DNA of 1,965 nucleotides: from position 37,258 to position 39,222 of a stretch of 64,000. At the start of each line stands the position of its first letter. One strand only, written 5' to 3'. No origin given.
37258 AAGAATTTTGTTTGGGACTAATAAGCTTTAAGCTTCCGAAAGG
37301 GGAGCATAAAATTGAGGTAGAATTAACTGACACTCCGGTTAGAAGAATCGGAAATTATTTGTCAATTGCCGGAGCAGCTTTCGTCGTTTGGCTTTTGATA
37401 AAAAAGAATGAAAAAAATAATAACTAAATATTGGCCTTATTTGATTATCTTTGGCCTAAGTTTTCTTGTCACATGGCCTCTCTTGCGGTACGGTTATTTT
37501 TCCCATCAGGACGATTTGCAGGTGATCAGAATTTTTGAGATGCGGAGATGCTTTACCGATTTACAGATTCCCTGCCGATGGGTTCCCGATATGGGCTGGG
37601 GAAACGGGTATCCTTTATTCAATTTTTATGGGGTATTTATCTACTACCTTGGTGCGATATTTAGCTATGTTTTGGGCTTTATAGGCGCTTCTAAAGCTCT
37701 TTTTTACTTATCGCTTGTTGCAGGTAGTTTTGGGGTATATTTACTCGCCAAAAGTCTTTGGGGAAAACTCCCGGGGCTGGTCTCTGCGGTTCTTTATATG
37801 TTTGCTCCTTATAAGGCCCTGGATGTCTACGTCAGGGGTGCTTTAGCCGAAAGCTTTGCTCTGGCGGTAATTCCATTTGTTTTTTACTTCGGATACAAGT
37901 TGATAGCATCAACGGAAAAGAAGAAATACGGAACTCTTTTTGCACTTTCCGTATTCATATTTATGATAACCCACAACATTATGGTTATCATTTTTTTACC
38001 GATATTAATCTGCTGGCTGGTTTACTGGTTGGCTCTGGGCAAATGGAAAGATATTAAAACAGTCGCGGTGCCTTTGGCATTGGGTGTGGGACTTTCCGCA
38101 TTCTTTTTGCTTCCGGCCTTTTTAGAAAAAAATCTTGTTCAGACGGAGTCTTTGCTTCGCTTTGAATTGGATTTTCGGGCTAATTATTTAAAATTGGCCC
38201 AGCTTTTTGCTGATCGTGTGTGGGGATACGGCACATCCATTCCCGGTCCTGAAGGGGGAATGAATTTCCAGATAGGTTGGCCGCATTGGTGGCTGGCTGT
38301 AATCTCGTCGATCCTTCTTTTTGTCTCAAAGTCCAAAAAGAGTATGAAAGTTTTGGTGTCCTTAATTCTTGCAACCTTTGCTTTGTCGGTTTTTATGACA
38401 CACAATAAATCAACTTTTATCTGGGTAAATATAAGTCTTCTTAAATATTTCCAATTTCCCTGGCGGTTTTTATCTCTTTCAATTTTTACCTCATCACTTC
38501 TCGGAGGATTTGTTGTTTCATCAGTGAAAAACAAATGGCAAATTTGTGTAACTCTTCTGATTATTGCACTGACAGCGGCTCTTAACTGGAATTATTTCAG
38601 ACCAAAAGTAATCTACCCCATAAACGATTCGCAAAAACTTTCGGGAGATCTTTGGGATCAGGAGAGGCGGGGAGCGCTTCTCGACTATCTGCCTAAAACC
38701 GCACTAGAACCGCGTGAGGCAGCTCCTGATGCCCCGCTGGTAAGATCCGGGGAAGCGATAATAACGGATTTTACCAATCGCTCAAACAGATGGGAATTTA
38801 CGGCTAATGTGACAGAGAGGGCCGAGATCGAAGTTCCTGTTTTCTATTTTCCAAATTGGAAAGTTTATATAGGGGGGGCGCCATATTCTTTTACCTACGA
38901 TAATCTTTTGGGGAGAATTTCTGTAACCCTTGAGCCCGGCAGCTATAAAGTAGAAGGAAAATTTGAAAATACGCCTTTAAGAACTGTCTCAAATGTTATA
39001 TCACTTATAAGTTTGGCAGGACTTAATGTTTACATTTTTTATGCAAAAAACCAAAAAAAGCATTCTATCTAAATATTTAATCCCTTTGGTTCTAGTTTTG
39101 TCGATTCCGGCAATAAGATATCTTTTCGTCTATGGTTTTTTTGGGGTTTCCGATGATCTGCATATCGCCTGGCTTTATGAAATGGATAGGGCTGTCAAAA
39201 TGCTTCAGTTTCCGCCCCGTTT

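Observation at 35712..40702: Tandem triplication of a 550-570 aa membrane protein family with a conserved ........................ N-terminal loop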

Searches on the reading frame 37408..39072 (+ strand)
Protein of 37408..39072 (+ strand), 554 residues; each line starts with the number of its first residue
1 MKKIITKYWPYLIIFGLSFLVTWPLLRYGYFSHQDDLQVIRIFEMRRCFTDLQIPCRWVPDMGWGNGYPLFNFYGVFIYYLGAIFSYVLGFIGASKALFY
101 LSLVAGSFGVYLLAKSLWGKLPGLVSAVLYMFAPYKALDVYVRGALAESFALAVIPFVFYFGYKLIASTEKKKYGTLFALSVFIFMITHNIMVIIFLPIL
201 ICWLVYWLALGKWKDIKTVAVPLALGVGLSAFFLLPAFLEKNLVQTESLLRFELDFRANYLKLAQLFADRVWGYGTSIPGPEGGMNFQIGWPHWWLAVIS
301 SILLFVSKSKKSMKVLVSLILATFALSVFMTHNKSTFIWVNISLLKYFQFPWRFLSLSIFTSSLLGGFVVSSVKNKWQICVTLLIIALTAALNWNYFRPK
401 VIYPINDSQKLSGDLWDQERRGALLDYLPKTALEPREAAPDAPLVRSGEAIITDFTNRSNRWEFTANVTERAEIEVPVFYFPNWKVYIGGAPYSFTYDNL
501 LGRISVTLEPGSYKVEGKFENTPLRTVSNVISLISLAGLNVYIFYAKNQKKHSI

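Call 3: search_protein_families(library=pfam, proteins=[window:37408-39072:+], max_evalue=0.1)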
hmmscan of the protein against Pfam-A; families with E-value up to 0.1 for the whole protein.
window:37408-39072:+ (554 aa): 1 family
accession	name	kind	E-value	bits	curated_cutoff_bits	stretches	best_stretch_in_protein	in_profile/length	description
PF10131.15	PTPS_related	-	1.8e-06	27.1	26.4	1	71-407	1-320/621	6-pyruvoyl-tetrahydropterin synthase related domain; membrane protein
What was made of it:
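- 37408..39072 (+): Copy B (554 aa), PF10131 GT-C membrane protein. DD motif at residues 35-36 (37510-37515). EL1 Cys pair at C48/C56. PF10131 at 27.1 bits, above cut-off (call 3).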

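Call 4: search_protein_families(library=ncbifam, proteins=[window:37408-39072:+], max_evalue=0.1)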
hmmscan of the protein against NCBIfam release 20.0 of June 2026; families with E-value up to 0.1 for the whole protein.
window:37408-39072:+ (554 aa): 0 families

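Call 13: find_homologous_proteins(query=window:37408-39072:+, max_evalue=0.00001)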
Query window:37408-39072:+ (554 aa): 2448 proteins with E <= 0.00001 among 8000 candidates; the best 120 are listed.
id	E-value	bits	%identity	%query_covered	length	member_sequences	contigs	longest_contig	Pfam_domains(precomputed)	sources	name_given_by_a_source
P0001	0.0e+0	1253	100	100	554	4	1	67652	PF10131.16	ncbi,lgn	-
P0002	2.8e-296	1002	77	99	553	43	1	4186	PF10131.16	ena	-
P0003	4.7e-289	978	75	99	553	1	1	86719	PF10131.16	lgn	-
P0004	5.1e-287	971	74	99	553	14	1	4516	PF10131.16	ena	-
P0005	2.8e-281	952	73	99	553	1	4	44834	PF10131.16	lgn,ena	-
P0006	4.9e-278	942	73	99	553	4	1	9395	PF10131.16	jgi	-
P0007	6.5e-277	938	71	99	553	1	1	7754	PF10131.16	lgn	-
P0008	2.1e-275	933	72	99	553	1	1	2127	PF10131.16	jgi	jgi:hypothetical protein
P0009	3.4e-274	929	72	99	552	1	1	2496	PF10131.16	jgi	-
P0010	3.8e-274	929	71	99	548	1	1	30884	PF10131.16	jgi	-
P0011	7.6e-274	928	71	99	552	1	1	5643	PF10131.16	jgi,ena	jgi:hypothetical protein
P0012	1.9e-270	917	71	99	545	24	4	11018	PF10131.16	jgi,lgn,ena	-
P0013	1.2e-267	907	71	99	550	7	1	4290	PF10131.16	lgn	-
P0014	2.4e-266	903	69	100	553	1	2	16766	PF10131.16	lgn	-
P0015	2.2e-265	900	69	99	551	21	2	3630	PF10131.16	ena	-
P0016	1.0e-262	891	70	98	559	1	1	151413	PF10131.16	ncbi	-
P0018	3.4e-262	889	69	99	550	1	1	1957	PF10131.16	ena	-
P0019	5.7e-262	889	68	99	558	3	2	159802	PF10131.16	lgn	-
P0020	4.1e-261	886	69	99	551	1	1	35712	PF10131.16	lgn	-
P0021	1.0e-260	885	68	99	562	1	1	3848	PF10131.16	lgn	-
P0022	1.3e-260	884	69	99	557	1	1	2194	PF10131.16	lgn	-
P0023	5.1e-260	882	74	91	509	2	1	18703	PF10131.16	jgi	jgi:hypothetical protein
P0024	7.8e-259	878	69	99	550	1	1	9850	PF10131.16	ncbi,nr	ncbi:MAG: 6-pyruvoyl-tetrahydropterin synthase-related protein [bacterium]|nr:6-pyruvoyl-tetrahydrop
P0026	2.6e-253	860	66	99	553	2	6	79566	PF10131.16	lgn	-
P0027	2.5e-252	857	68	97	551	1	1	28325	PF10131.16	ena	-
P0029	5.2e-242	823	64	99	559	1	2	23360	PF10131.16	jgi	-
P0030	2.2e-241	821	65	97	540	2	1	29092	PF10131.16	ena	-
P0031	1.2e-240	818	63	98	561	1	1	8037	PF10131.16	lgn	-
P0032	3.0e-239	814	66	94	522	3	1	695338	PF10131.16,PF09586.17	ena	-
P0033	1.6e-238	811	63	99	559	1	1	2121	PF10131.16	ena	-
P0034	3.0e-238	810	65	98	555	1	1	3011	PF10131.16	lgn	-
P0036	8.7e-238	809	65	99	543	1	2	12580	PF10131.16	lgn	-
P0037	3.2e-235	800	68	89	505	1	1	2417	PF10131.16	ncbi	-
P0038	5.1e-235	800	70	89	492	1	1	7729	PF10131.16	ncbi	-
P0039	4.8e-233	793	63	97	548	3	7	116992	PF10131.16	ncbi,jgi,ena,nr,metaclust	ncbi:MAG TPA: 6-pyruvoyl-tetrahydropterin synthase-related protein [Patescibacteria group bacterium]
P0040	5.6e-233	793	64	96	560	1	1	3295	PF10131.16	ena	-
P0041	5.5e-232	790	62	96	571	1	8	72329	PF10131.16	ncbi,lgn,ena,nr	ncbi:hypothetical protein ISR94_01305 [Candidatus Microgenomates bacterium]|nr:hypothetical protein 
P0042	9.4e-232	789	63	99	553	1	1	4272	PF10131.16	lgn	-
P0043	2.2e-231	788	61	99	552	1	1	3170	PF10131.16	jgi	jgi:hypothetical protein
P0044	3.2e-231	787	64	96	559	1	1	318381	PF10131.16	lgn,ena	-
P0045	3.4e-231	787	65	94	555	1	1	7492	PF10131.16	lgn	-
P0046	3.6e-230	784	63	97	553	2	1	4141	PF10131.16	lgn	-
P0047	2.1e-227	775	61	98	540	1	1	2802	PF10131.16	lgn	-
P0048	4.1e-227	774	62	98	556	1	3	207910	PF10131.16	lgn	-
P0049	4.3e-227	774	63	97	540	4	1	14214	PF10131.16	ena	-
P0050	2.8e-226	771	61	99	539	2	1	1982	PF10131.16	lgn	-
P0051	3.7e-226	770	61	97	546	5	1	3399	PF10131.16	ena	-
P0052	4.4e-226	770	63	95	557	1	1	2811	PF10131.16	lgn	-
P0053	5.2e-226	770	60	97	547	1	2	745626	PF10131.16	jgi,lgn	jgi:hypothetical protein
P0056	1.5e-223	762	61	100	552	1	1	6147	PF10131.16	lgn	-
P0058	5.7e-223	760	61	99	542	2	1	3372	PF10131.16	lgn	-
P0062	4.3e-222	757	61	98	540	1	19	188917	-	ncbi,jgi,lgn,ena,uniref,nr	ncbi:hypothetical protein A2130_02320 [Candidatus Woesebacteria bacterium GWC2_33_12]|uniref:Membran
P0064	2.6e-221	754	62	99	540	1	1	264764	PF10131.16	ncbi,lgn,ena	-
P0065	4.0e-221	754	61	97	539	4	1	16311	PF10131.16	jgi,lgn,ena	-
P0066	1.2e-220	752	61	99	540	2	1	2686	PF10131.16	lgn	-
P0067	5.0e-220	750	61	97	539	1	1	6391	PF10131.16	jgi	jgi:hypothetical protein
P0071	5.7e-219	747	60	100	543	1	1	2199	PF10131.16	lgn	-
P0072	1.1e-218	746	59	99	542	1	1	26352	PF10131.16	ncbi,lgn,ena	-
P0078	5.1e-216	737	60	99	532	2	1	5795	PF10131.16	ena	-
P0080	2.5e-215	735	59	97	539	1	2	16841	PF10131.16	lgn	-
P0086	3.6e-212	724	58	99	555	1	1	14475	PF10131.16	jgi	-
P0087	4.2e-212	724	59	97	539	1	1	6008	PF10131.16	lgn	-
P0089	1.1e-210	719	59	97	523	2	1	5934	PF10131.16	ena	-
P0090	3.1e-210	718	59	97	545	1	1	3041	PF10131.16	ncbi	-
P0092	1.3e-209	716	58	95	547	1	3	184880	PF10131.16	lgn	-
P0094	2.4e-209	715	58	97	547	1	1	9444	PF10131.16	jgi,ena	-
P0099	1.1e-207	709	58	97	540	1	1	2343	PF10131.16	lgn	-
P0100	5.6e-206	704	61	92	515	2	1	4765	PF10131.16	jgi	jgi:ABC-type multidrug transport system fused ATPase/permease subunit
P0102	6.8e-204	697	58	97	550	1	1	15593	PF10131.16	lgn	-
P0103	1.2e-200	686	60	90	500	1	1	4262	PF10131.16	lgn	-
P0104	1.9e-200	686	57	99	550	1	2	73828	PF10131.16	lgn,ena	-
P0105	2.6e-200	685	55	99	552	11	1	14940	PF10131.16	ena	-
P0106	4.6e-200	684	55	99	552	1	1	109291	PF10131.16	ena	-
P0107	9.3e-200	683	55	97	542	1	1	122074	PF10131.16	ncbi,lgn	-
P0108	1.1e-199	683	57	98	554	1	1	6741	PF10131.16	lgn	-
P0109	4.5e-199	681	54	99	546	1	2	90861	PF10131.16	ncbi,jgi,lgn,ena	-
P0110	9.5e-199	680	54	100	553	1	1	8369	PF10131.16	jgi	jgi:hypothetical protein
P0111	1.8e-198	679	55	99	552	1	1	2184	PF10131.16,PF02516.21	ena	-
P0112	2.3e-198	679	55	99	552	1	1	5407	PF10131.16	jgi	jgi:hypothetical protein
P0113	1.6e-197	676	56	99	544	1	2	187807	PF10131.16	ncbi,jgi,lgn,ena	-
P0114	2.8e-197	675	55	100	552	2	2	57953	PF10131.16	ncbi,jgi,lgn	jgi:hypothetical protein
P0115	3.8e-197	675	53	100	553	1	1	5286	PF10131.16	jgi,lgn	jgi:hypothetical protein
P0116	3.9e-197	675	55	100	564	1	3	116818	PF10131.16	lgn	-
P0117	5.7e-197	674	54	99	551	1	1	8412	PF10131.16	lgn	-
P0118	2.6e-196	672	55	99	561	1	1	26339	PF10131.16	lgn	-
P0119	3.9e-196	671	55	99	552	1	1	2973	PF10131.16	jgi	jgi:6-pyruvoyl-tetrahydropterin synthase related domain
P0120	4.7e-196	671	54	99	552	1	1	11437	PF10131.16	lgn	-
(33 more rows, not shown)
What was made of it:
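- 37408..39072 (+): 2448 homologs (call 13).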

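Call 14: find_encoding_contigs(protein=P0001, flank=10000, max_places=3)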
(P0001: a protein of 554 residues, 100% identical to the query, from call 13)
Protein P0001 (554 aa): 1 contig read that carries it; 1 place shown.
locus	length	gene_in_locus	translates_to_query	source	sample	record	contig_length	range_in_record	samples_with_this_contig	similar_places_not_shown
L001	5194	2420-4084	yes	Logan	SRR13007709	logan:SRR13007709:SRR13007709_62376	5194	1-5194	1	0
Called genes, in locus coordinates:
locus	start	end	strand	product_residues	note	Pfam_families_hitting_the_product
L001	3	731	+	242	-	?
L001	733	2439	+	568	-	-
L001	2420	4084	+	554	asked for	PF10131:PTPS_related (weak)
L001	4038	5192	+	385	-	?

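Call 15: find_encoding_contigs(protein=P0062, flank=10000, max_places=3)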
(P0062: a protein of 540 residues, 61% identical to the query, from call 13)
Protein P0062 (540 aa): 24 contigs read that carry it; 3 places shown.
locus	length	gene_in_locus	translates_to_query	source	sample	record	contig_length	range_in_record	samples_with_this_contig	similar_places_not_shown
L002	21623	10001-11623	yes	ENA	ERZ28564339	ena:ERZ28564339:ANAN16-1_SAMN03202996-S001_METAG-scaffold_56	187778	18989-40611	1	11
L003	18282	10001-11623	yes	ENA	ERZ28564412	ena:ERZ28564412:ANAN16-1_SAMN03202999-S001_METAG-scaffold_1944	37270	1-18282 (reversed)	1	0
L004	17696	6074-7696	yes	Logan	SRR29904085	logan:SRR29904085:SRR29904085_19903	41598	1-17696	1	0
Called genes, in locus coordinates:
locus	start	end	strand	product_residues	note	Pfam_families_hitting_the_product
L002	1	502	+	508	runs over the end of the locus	PF13231:PMT_2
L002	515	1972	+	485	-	PF01943:Polysacc_synt, PF13440:Polysacc_synt_3, PF03023:MurJ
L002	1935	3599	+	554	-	-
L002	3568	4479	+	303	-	PF00535:Glycos_transf_2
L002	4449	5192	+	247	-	-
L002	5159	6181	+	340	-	PF13439:Glyco_transf_4 (faint), PF00534:Glycos_transf_1, PF13692:Glyco_trans_1_4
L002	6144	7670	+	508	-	-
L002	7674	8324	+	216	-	PF01209:Ubie_methyltran, PF13489:Methyltransf_23, PF13847:Methyltransf_31, PF08241:Methyltransf_11, PF08242:Methyltransf_12, PF13649:Methyltransf_25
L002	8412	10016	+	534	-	-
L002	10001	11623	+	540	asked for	-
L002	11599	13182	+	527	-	-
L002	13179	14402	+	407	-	PF09594:GT87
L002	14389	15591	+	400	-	PF26314:MptA_B_family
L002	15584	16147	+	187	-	-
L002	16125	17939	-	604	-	-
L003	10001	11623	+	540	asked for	-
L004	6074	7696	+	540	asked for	-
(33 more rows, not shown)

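Call 29: search_solved_structures(query=A1, max_evalue=10, show_alignments=2)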
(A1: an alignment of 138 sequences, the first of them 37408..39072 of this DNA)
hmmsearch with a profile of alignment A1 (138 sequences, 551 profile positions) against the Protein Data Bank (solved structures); distinct sequences matched with E-value up to 10: 7.
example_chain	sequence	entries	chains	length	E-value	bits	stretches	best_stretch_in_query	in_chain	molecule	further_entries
3kfo_A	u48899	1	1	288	1.3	10.5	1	501-533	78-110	Nucleoporin NUP133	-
2mlm_A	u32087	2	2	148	2.2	9.8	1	418-502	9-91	Sortase family protein | Sortase A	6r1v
1ija_A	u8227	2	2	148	2.3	9.7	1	418-501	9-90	Sortase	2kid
1t2o_A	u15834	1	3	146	2.4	9.7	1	419-501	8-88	sortase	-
1t2p_A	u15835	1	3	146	2.4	9.7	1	419-501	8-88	sortase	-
1t2w_A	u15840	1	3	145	2.4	9.6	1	419-501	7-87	Class A sortase SrtA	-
2zdi_A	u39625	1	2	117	4.9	8.6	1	398-474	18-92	Prefoldin subunit beta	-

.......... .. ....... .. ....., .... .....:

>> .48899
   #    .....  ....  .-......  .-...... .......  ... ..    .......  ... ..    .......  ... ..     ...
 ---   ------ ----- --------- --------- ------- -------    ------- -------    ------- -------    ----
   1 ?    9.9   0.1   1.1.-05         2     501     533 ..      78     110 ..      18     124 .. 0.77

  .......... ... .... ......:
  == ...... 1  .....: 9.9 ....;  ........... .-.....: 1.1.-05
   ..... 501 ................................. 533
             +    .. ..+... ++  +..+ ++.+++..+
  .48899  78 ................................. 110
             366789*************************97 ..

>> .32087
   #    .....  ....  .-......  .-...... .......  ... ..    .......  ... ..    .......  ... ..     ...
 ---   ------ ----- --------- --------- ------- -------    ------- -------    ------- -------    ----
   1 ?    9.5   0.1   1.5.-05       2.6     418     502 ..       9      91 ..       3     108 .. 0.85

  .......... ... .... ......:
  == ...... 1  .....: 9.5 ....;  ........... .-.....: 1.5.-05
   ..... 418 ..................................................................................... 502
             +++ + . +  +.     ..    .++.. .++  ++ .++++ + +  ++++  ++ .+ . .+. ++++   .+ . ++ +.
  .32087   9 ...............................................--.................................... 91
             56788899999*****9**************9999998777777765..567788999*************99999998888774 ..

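Call 31: find_related_loci(query=A1, collection=genome_contigs, flank=10000)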
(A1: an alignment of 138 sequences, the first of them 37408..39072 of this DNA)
Query A1 (554 aa) in genome_contigs; peptide patterns used: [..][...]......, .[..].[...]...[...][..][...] (x = any residue, [..] = any of these).
598 stretches matched a pattern (row limit reached: there are more); 532 encode a relative of the query (tblastn E <= 1e-3); the best 80 are kept; 80 distinct loci.
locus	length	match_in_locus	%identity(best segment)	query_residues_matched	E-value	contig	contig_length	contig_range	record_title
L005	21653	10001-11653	77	1-551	0e+0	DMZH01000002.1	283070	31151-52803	MAG TPA_asm: Candidatus Woesebacteria bacterium isolate UBA8517 contig_17954, whole genome shotgun sequence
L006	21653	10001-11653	77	1-551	0e+0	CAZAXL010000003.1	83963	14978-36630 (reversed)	MAG TPA_asm: uncultured Gammaproteobacteria bacterium isolate SRP062349_co2_103 genome assembly, contig: NODE_179_length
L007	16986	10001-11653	74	1-551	0e+0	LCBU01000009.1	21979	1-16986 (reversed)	MAG: Candidatus Woesebacteria bacterium GW2011_GWA1_41_7 UU74_C0009, whole genome shotgun sequence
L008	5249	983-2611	71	6-551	0e+0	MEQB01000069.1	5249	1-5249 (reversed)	MAG: Bdellovibrionales bacterium RIFOXYC1_FULL_37_79 rifoxyc1_full_scaffold_7715, whole genome shotgun sequence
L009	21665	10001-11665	68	1-550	0e+0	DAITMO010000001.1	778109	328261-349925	MAG TPA_asm: Patescibacteria group bacterium isolate CTOTU7669 NODE_3_length_778109_cov_12.319549, whole genome shotgun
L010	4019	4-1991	59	1-539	0e+0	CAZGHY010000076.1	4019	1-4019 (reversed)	MAG TPA_asm: uncultured Gammaproteobacteria bacterium isolate SRP286056_co2_319 genome assembly, contig: NODE_39980_leng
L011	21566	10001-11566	63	9-539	0e+0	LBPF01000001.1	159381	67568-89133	MAG: Candidatus Woesebacteria bacterium GW2011_GWB1_33_38 UR44_C0001, whole genome shotgun sequence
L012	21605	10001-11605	61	1-543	0e+0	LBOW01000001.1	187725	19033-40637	MAG: Candidatus Woesebacteria bacterium GW2011_GWB1_33_22 UR35_C0001, whole genome shotgun sequence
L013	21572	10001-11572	57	1-543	0e+0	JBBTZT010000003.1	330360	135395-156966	MAG: Patescibacteria group bacterium isolate H41-bin064_1 H41_bin064_1_000000000003, whole genome shotgun sequence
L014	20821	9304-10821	61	9-538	0e+0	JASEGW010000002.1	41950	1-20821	MAG: bacterium isolate Yes70-06 NODE_2_length_41950_cov_10.291347, whole genome shotgun sequence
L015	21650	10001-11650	55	1-551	0e+0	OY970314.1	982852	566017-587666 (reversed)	MAG: Candidatus Woesebacteria bacterium isolate MFD01299.bin.c.5 genome assembly, chromosome: 1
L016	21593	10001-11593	55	1-538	0e+0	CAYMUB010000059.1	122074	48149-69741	MAG TPA_asm: uncultured Gammaproteobacteria bacterium isolate binchicken_co203_488 genome assembly, contig: k141_370093,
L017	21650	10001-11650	52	1-550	0e+0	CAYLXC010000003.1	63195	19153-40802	MAG TPA_asm: uncultured Gammaproteobacteria bacterium isolate SRP178908_co2_35 genome assembly, contig: NODE_89_length_6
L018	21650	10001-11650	50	1-550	0e+0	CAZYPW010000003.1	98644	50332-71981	MAG TPA_asm: uncultured Gammaproteobacteria bacterium isolate binchicken_co38_269 genome assembly, contig: NODE_541_leng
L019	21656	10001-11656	52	1-551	0e+0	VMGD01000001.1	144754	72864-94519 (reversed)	MAG: Microgenomates group bacterium Gr01-1014_7 G01um10147_scaffold_25, whole genome shotgun sequence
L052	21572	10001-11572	44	1-525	3e-145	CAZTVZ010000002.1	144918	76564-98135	MAG TPA_asm: uncultured Gammaproteobacteria bacterium isolate binchicken_co27_378 genome assembly, contig: NODE_144_leng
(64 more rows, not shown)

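Call 34: predict_structure(alignment_id=A1)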
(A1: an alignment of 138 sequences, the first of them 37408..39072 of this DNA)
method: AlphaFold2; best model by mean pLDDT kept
length: 554 residues; sequences in the alignment: 138
mean_pLDDT: 92.6   pTM: 0.92
mean pLDDT of the five models: 92.6, 91.9, 91.9, 91.3, 91.1
residues with pLDDT >= 90: 446; 70-90: 83; 50-70: 22; < 50: 3
segments of 3 or more residues with pLDDT < 50: 552-554
pLDDT, mean of each block of 10 residues (from residue 1): 92 96 93 86 96 94 92 94 98 96 97 98 98 89 88 98 97 97 97 96 98 97 98 96 82 79 83 62 72 96 96 97 97 93 87 94 98 96 97 89 94 93 85 92 97 96 98 97 95 96 97 97 96 98 82 44
secondary structure, 60 per line:
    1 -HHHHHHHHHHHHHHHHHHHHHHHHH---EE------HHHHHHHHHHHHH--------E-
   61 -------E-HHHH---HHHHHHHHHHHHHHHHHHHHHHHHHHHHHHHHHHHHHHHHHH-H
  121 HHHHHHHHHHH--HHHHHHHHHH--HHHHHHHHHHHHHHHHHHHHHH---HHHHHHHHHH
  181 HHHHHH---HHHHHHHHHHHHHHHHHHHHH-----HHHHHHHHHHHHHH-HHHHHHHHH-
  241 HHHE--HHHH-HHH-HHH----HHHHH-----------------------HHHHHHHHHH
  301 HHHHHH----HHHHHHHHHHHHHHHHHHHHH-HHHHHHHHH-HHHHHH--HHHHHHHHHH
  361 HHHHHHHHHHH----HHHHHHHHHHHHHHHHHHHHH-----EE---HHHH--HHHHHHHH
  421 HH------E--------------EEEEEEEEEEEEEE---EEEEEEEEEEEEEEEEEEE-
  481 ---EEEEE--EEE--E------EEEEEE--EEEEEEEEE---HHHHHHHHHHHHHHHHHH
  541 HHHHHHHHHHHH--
elements in order: H2-26 H38-50 H70-73 H77-118 H120-131 H134-143 H146-167 H171-186 H190-210 H216-229 H231-239 H247-250 H263-267 H291-306 H311-331 H333-341 H343-348 H351-371 H376-396 H407-410 H413-422 E444-457 E461-479 E484-488 E491-493 E503-508 E511-519 H523-552
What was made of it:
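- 37408..39072 (+): AlphaFold pLDDT 92.6 (call 34).
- On GT-C glycosyltransferase superfamily: AlphaFold model of B with pLDDT 92.6 (call 34).
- Checked: The beta-rich region followed by a terminal helix is confirmed by the AlphaFold model of B: strands 444-519, helix 523-552 (call 34).
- Fold: the AlphaFold model of B has pLDDT 92.6 and pTM 0.92 (call 34).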
